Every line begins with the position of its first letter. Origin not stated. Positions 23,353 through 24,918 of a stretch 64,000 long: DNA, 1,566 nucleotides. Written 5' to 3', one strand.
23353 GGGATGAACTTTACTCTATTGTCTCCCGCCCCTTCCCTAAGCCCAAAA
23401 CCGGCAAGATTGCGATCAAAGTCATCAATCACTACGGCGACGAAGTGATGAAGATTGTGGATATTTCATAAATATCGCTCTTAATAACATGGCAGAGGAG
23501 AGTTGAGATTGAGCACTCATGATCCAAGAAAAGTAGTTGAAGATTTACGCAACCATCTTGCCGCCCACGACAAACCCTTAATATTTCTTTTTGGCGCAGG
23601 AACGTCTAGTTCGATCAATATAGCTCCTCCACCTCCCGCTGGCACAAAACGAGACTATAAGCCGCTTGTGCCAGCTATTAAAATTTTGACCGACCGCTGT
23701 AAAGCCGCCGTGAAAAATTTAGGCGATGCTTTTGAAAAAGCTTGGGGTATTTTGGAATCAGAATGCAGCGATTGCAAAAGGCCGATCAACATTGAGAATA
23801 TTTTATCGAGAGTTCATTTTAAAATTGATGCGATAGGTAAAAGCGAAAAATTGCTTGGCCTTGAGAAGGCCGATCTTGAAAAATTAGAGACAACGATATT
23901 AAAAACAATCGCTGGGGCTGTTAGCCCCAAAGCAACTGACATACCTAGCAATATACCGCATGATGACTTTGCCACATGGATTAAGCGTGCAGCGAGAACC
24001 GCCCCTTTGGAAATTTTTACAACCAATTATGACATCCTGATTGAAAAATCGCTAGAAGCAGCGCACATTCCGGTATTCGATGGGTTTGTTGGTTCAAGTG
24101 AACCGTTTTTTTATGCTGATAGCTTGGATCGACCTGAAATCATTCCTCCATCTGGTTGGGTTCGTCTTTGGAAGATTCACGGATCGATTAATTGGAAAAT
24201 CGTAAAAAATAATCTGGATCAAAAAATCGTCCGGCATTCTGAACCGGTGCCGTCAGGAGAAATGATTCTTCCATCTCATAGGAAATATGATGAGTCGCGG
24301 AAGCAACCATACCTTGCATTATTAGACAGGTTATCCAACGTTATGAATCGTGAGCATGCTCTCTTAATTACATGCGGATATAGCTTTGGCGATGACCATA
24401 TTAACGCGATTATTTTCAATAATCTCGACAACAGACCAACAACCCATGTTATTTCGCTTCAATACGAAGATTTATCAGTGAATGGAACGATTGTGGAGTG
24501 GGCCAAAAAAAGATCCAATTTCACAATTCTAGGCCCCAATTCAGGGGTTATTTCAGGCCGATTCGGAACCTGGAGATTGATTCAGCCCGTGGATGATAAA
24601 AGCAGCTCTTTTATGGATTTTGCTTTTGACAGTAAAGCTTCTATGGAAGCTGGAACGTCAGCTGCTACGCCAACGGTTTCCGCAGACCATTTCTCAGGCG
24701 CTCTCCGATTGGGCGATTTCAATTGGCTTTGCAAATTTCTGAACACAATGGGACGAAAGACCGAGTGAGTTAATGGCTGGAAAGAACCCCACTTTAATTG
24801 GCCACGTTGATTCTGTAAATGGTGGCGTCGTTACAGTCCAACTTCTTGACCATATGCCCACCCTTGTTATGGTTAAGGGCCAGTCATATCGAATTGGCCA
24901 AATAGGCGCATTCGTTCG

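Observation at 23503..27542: SIR2-HerA cassette extended by a translationally coupled KTSC-domain gene and a Cys-cluster PD-(D/E)XK nuclease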

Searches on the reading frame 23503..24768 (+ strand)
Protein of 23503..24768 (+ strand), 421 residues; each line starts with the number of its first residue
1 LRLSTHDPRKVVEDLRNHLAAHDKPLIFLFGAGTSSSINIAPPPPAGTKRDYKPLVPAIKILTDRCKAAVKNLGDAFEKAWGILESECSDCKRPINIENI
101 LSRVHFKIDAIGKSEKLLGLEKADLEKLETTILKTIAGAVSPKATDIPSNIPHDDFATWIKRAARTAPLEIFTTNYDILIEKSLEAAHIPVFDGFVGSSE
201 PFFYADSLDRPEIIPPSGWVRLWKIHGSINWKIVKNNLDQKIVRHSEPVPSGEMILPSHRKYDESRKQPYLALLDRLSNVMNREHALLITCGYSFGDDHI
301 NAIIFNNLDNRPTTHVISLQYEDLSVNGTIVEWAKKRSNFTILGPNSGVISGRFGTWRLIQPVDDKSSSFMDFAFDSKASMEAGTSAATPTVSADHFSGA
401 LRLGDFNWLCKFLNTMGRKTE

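Call 3: search_protein_families(library=pfam, proteins=[window:23503-24768:+], max_evalue=0.01)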
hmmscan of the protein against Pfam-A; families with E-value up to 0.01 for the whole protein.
window:23503-24768:+ (421 aa): 1 family
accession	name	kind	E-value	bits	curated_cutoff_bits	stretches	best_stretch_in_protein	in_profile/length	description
PF13289.12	SIR2_2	-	8.1e-19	68.6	24.5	1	170-325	2-125/141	SIR2-like domain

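Call 4: search_protein_families(library=padloc, proteins=[window:23503-24768:+], max_evalue=0.01)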
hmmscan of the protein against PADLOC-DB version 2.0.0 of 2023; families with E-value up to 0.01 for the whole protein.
window:23503-24768:+ (421 aa): 30 families (the best 25 are shown)
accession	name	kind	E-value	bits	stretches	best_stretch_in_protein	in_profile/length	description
PDLC04093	SIR2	-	8.4e-125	414.8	1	4-419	3-387/395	-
PDLC04094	SIR2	-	1.8e-90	302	1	4-415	2-376/399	-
PDLC04084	SIR2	-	8.1e-34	115.6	1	13-325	32-347/414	-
PDLC04088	SIR2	-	5e-28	96.3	1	165-337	170-344/390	-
PDLC04075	SIR2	-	1.7e-26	90.9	1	25-318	52-345/414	-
PDLC02414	Aga_SIR2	-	3.3e-26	90.3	1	116-331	68-269/313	-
PDLC04081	SIR2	-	4.1e-26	90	1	152-305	119-282/345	-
PDLC04079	SIR2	-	5.9e-25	85.7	1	156-340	173-375/430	-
PDLC02408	Aga_SIR2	-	1.1e-22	78.6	1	119-323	103-290/343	Class II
PDLC04087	SIR2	-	1.9e-22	77.6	1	126-317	84-283/343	-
PDLC04090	SIR2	-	3.5e-22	77.2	1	10-322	31-352/426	-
PDLC02186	SIR2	-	7.6e-22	75.9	1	165-324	161-338/412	-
PDLC04076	SIR2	-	3.4e-19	67.3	1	163-317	159-329/406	-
PDLC04092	SIR2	-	2.7e-18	64.3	1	169-314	119-255/318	-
PDLC04080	SIR2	-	8.9e-18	62.5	1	220-350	190-330/347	-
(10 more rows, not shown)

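Call 47: search_protein_families(library=ncbifam, proteins=[window:23503-24768:+], max_evalue=0.001)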
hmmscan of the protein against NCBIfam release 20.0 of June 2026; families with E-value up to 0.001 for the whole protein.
window:23503-24768:+ (421 aa): 1 family
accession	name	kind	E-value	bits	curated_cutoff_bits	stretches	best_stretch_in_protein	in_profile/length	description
NF042942.1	SIR2_antiphage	equivalog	9.9e-20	70.9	500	1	165-321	157-330/392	SIR2 family anti-phage-associated protein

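Call 77: search_solved_structures(query=window:23503-24768:+, max_evalue=0.001)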
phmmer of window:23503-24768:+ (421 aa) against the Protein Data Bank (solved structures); distinct sequences matched with E-value up to 0.001: 3.
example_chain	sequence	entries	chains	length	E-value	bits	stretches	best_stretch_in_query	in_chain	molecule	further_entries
8w9l_A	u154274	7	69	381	5.1e-55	190.3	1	25-359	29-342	SIR2-like domain-containing protein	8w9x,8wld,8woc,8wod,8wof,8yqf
8yhx_G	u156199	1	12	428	2.6e-16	62.8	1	129-347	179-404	SIR2 family protein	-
8j4u_A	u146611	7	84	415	7e-09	38.3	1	164-324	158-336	SIR2-like domain-containing protein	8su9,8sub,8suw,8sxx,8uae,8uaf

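Call 97: search_solved_structures(query=window:23503-24768:+, max_evalue=1e-30, show_alignments=1)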
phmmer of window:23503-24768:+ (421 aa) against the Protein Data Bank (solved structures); distinct sequences matched with E-value up to 1e-30: 1.
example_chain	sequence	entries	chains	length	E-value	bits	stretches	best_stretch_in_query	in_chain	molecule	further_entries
8w9l_A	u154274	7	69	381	5.1e-55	190.3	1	25-359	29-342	SIR2-like domain-containing protein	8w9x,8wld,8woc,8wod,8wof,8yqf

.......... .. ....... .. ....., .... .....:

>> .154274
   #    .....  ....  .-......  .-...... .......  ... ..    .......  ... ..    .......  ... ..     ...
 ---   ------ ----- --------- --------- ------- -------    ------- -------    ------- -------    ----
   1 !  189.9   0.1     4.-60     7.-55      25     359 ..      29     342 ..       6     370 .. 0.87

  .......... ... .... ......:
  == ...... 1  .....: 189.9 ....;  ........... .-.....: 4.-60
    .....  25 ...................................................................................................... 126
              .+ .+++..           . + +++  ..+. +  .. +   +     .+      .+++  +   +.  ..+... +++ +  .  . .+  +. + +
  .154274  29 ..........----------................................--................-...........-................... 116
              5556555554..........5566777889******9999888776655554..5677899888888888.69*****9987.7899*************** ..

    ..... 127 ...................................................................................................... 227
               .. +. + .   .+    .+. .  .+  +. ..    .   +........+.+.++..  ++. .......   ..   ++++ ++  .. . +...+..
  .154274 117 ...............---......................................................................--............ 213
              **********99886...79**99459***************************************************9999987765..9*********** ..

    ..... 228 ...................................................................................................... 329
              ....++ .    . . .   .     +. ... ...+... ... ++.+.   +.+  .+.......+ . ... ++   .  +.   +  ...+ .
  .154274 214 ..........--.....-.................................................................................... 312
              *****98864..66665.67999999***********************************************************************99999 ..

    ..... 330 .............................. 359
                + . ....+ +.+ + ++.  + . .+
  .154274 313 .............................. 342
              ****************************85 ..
